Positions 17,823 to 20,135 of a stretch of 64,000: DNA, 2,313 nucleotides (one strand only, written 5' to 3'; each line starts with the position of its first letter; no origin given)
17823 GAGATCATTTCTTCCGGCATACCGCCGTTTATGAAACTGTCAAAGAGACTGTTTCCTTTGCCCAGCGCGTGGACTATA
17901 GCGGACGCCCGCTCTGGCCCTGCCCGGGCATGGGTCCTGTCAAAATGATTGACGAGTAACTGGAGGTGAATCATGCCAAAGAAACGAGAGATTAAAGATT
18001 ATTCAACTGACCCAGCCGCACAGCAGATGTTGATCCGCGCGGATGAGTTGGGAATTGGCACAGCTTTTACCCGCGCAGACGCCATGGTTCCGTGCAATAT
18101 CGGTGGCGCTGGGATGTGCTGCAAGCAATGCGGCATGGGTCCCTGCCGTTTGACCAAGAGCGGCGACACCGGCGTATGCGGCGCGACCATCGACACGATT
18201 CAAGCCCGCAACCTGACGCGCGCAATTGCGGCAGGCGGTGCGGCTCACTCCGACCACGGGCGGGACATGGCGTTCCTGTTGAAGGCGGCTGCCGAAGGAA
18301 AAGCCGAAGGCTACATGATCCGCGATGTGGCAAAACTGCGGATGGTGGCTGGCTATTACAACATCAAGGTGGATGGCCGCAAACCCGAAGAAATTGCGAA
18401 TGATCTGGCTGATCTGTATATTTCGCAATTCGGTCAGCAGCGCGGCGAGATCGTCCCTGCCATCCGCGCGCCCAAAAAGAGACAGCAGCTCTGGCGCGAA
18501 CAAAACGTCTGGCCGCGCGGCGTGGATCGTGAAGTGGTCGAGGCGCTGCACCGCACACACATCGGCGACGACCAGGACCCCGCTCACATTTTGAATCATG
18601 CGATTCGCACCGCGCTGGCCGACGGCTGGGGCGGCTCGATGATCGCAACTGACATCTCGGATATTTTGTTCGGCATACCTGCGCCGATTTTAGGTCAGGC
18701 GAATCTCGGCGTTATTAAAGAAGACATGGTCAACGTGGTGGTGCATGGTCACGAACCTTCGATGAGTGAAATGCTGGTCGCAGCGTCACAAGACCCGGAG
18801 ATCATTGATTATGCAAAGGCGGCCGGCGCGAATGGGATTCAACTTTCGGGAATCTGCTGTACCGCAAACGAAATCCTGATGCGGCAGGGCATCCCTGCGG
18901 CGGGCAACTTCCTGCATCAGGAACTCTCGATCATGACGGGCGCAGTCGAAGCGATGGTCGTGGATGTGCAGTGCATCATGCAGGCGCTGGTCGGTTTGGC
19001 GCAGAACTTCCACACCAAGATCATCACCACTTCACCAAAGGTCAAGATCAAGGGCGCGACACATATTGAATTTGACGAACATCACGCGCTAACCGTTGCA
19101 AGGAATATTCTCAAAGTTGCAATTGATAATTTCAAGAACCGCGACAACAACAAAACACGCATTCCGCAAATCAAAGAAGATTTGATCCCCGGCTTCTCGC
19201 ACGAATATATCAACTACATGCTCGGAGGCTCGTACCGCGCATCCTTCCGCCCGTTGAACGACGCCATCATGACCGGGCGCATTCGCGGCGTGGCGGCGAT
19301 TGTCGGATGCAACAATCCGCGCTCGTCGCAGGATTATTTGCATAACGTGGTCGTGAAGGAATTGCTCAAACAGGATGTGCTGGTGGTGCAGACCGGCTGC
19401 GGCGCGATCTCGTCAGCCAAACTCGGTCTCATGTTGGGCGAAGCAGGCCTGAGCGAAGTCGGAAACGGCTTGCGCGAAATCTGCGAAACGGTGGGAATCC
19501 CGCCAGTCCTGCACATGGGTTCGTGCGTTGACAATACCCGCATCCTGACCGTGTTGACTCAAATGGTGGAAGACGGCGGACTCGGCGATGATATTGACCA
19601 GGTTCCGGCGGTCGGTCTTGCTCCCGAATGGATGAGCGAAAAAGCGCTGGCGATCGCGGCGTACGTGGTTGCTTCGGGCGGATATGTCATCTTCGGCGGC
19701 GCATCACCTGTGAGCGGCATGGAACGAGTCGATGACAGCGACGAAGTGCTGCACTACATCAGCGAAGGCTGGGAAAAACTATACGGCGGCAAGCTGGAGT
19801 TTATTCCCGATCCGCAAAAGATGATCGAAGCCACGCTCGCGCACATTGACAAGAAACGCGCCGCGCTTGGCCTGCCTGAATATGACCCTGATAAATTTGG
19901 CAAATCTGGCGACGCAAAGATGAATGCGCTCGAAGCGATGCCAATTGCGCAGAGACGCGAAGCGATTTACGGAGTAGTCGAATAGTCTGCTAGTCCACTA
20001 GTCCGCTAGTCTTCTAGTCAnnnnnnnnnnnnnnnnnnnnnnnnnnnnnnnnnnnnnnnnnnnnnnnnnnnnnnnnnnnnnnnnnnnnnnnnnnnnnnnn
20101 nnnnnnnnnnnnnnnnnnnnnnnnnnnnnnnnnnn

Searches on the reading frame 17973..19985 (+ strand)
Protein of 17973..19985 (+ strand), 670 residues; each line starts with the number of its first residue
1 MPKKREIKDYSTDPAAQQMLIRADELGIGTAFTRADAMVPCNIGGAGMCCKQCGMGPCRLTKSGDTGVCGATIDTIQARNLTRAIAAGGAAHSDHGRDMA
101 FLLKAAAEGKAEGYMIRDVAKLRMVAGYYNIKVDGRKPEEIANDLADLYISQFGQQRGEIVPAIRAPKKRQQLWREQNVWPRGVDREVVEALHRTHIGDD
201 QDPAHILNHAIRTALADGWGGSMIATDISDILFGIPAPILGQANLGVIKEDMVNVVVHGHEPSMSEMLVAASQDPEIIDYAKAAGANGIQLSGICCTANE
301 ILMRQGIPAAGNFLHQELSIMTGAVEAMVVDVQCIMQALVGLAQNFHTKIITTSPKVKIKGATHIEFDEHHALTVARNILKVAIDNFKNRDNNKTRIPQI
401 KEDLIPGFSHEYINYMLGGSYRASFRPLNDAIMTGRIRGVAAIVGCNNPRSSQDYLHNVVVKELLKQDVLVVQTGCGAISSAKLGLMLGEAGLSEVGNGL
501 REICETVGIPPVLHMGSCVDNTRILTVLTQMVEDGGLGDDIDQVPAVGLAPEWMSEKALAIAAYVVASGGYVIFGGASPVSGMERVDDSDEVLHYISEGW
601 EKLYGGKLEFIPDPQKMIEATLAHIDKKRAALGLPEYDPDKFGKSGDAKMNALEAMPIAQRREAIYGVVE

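Call 13: search_protein_families(library=ncbifam, max_evalue=1e-10, proteins=[window:17973-19985:+])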
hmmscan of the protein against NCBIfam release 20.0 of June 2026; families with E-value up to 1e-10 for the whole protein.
window:17973-19985:+ (670 aa): 2 families
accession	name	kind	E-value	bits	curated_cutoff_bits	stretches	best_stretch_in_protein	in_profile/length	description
TIGR01702.1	CO_DH_cata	equivalog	8.4e-181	602.3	478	1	11-634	1-621/621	anaerobic carbon-monoxide dehydrogenase catalytic subunit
TIGR00314.1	cdhA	equivalog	6.2e-23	80.5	781.3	0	185-358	163-332/784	CO dehydrogenase/acetyl-CoA synthase complex subunit alpha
